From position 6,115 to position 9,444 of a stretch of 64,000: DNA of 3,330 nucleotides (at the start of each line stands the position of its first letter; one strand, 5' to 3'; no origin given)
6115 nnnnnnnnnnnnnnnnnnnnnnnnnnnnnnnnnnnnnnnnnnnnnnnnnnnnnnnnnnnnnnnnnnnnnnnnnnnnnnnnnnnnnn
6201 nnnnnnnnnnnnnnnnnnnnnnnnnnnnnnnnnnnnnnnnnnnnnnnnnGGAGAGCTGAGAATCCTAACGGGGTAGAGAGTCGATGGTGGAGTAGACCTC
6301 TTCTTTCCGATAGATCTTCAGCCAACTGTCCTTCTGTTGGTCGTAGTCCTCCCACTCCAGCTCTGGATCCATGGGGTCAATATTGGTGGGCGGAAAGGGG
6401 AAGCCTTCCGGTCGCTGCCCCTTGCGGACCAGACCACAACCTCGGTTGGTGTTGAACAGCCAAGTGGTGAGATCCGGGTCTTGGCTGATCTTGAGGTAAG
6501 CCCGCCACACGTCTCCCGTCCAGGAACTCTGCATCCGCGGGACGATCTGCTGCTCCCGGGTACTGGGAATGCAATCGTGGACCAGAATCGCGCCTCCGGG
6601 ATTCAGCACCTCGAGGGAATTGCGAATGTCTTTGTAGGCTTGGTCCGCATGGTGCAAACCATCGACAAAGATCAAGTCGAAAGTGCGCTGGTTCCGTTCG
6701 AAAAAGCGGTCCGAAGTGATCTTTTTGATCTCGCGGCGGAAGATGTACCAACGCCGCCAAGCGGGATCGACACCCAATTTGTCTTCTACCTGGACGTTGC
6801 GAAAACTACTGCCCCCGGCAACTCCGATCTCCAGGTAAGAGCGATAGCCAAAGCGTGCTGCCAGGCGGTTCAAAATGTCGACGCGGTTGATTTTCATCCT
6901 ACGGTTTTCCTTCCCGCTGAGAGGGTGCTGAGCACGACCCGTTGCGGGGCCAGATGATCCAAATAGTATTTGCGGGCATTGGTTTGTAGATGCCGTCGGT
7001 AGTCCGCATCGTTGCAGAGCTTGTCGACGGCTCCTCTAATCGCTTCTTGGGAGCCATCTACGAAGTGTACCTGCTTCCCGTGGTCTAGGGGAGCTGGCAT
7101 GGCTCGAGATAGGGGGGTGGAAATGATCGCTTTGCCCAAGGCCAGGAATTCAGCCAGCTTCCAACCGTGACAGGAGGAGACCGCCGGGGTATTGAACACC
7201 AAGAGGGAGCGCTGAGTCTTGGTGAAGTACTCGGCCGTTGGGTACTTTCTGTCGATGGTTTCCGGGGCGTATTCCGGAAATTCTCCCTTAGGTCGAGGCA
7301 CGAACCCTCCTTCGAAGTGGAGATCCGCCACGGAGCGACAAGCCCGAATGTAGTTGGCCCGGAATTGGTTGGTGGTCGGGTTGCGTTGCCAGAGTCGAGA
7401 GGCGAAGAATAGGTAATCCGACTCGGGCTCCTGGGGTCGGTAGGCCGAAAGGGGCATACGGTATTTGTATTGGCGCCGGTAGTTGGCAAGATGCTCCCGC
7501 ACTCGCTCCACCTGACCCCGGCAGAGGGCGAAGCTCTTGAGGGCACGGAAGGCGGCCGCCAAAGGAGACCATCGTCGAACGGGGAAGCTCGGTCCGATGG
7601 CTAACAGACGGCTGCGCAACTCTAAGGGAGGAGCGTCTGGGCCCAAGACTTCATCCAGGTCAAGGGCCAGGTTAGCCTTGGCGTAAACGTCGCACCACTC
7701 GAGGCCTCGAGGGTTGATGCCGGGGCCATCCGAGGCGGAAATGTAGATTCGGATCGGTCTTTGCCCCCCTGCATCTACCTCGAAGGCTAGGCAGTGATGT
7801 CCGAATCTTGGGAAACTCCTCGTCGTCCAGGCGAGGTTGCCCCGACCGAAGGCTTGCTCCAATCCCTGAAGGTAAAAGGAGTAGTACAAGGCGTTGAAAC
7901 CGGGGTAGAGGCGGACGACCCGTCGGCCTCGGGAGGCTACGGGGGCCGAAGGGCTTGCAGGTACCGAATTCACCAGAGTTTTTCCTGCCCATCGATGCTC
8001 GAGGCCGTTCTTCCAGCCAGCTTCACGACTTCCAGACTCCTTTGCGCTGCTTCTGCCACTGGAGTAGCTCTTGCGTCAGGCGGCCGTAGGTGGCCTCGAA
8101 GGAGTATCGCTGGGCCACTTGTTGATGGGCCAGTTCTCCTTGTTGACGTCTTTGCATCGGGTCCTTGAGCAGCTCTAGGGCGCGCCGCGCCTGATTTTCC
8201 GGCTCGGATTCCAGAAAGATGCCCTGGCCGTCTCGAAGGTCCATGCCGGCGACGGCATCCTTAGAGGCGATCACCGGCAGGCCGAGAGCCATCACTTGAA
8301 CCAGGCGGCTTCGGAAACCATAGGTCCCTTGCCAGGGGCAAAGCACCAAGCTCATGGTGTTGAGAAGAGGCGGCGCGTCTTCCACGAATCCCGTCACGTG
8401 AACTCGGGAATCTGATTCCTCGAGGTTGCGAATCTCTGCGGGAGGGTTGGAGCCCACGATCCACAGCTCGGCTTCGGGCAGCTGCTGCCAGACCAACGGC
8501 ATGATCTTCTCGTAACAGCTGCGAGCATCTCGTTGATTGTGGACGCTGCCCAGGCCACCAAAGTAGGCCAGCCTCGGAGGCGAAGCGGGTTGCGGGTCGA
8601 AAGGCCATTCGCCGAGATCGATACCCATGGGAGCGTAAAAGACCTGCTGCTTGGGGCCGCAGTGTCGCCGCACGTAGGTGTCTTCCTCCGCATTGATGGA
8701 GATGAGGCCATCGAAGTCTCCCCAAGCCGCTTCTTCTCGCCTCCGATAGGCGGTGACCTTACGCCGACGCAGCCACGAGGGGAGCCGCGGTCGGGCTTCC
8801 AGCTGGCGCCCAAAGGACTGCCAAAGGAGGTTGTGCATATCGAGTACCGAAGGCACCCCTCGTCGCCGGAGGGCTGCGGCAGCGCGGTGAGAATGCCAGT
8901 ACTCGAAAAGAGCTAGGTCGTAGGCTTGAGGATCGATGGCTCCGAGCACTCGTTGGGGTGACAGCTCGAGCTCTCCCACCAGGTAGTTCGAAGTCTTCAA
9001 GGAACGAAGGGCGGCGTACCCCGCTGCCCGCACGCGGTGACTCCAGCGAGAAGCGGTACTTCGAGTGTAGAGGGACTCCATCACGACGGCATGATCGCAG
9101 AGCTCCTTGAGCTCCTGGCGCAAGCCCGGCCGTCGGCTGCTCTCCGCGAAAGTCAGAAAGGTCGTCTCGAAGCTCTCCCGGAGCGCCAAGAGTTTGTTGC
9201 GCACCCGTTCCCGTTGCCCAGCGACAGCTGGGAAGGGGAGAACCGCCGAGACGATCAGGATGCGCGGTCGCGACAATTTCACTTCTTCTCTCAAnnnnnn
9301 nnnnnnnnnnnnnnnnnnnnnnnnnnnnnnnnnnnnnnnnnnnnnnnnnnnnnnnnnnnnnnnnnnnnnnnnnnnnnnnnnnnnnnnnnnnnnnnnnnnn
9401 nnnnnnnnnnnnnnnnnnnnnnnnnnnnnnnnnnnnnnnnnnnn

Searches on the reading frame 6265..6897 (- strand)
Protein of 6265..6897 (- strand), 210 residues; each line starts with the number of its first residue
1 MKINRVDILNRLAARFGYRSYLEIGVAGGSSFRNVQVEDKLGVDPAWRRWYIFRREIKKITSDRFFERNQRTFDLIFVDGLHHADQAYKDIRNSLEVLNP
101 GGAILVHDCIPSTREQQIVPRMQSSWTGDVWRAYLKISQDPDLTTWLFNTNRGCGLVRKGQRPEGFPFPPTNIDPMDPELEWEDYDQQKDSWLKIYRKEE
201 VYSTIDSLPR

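Call 5: search_protein_families(library=pfam, proteins=[window:6265-6897:-], max_evalue=0.0001)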
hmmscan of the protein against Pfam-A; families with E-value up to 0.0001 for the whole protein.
window:6265-6897:- (210 aa): 1 family
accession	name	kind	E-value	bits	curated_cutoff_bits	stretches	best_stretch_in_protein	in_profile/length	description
PF13578.12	Methyltransf_24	-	6.3e-11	43.5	26.3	1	61-109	56-105/105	Methyltransferase domain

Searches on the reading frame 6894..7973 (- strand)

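Call 5: search_protein_families(library=pfam, proteins=[window:6894-7973:-], max_evalue=0.0001)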
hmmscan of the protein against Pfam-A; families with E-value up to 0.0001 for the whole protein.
window:6894-7973:- (359 aa): 0 families

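Call 10: search_protein_families(library=pfam, proteins=[window:6894-7973:-], max_evalue=0.01)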
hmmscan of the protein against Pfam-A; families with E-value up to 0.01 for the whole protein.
window:6894-7973:- (359 aa): 1 family
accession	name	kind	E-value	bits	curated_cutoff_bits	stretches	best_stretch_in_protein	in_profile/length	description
PF00534.26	Glycos_transf_1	-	0.00036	20.5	26.4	1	270-335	106-171/172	Glycosyl transferases group 1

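Call 83: search_protein_families(library=pfam, proteins=[window:6894-7973:-], max_evalue=1)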
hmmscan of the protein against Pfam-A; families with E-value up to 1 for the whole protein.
window:6894-7973:- (359 aa): 2 families
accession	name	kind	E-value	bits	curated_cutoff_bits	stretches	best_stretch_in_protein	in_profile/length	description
PF00534.26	Glycos_transf_1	-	0.00036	20.5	26.4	1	270-335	106-171/172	Glycosyl transferases group 1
PF13692.12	Glyco_trans_1_4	-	0.12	13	27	1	259-322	79-142/142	Glycosyl transferases group 1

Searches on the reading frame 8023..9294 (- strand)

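Call 5: search_protein_families(library=pfam, proteins=[window:8023-9294:-], max_evalue=0.0001)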
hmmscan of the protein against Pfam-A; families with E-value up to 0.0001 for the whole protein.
window:8023-9294:- (423 aa): 5 families
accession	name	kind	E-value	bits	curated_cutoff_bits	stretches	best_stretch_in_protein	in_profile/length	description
PF13692.12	Glyco_trans_1_4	-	1.3e-18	68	27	1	240-378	2-142/142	Glycosyl transferases group 1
PF00534.26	Glycos_transf_1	-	8e-08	32.4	26.4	1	264-389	36-169/172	Glycosyl transferases group 1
PF13579.12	Glyco_trans_4_4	-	3.4e-07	31.2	29.7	1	75-223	23-157/158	Glycosyl transferase 4-like domain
PF13524.12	Glyco_trans_1_2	-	2.8e-05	24.5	25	1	271-402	11-138/144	Glycosyl transferase-like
PF13439.12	Glyco_transf_4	-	6.2e-05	23.5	28.5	1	113-227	61-168/170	Glycosyltransferase Family 4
